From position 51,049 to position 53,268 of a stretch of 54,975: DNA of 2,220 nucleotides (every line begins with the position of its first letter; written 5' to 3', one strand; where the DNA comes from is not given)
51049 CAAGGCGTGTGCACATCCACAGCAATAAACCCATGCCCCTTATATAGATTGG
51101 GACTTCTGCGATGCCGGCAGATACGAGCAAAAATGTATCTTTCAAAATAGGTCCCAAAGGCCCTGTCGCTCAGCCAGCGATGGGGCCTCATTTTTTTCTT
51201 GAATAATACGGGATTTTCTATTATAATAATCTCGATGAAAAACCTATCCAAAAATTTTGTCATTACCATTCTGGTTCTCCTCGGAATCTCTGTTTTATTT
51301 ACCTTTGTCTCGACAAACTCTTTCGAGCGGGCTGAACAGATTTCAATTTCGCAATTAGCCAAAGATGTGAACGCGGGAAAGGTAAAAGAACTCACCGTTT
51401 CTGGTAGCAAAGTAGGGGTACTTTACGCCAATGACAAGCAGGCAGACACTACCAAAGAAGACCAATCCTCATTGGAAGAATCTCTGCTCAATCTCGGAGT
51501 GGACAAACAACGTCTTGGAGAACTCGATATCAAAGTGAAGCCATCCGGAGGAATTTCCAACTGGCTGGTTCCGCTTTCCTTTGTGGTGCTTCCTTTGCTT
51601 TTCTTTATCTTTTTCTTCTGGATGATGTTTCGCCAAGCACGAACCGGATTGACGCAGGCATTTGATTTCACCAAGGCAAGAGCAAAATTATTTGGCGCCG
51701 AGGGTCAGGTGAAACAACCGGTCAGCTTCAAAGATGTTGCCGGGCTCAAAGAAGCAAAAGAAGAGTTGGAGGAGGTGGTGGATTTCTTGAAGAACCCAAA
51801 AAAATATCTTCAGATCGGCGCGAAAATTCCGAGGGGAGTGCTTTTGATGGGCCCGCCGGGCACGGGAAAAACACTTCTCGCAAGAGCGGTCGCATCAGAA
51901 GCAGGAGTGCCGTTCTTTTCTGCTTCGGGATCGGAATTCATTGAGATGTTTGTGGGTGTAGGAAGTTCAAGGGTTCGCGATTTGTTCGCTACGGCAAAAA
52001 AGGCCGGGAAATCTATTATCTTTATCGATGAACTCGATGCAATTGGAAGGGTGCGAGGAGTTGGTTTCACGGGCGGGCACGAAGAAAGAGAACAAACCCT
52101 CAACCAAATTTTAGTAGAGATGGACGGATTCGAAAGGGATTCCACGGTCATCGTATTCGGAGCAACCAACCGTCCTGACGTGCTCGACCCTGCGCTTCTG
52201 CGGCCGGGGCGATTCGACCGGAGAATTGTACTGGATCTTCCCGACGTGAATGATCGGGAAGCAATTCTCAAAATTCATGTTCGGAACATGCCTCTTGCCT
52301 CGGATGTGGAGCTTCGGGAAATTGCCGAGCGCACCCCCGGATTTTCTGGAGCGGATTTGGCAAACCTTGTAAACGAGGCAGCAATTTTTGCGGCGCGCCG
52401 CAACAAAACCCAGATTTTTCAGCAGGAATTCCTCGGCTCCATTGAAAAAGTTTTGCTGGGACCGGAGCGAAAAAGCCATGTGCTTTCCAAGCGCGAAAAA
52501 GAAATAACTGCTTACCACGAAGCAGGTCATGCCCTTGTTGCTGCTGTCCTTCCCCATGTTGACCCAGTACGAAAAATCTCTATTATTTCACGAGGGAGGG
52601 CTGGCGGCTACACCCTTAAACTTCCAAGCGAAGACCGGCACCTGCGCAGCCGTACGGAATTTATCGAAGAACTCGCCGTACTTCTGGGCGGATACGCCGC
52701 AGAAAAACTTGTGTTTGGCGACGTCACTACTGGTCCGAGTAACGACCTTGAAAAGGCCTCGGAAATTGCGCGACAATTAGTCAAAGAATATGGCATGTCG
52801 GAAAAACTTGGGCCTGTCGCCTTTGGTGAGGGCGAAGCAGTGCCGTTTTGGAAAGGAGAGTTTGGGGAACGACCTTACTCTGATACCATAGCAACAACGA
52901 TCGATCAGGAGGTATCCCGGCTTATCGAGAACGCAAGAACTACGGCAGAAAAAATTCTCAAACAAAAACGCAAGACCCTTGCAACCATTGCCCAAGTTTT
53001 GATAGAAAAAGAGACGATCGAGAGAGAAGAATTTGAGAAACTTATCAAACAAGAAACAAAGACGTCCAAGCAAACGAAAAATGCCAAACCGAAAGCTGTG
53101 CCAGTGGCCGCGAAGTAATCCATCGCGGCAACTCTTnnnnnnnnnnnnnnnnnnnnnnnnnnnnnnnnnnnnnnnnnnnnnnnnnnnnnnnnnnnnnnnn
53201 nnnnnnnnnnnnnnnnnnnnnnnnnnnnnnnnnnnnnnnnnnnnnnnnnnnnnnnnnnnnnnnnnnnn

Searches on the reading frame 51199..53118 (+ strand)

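Call 71: search_protein_families(library=pfam, proteins=[window:51199-53118:+], max_evalue=0.00001)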
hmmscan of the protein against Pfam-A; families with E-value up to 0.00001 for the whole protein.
window:51199-53118:+ (639 aa): 5 families
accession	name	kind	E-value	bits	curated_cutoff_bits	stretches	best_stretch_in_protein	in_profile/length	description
PF01434.24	Peptidase_M41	-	6.7e-67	225.5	29.9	1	428-615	2-191/191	Peptidase family M41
PF00004.35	AAA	-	4.1e-44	150.6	21.2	1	214-346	1-130/131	ATPase family associated with various cellular activities (AAA)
PF17862.7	AAA_lid_3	-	9.5e-16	57.5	27.2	1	369-411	1-43/45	AAA+ lid domain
PF06480.20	FtsH_ext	-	2.2e-06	28.2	25.5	1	21-102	2-93/103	FtsH Extracellular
PF05496.18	RuvB_N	-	7.2e-06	26.3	27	0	174-282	3-96/159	Holliday junction DNA helicase RuvB P-loop domain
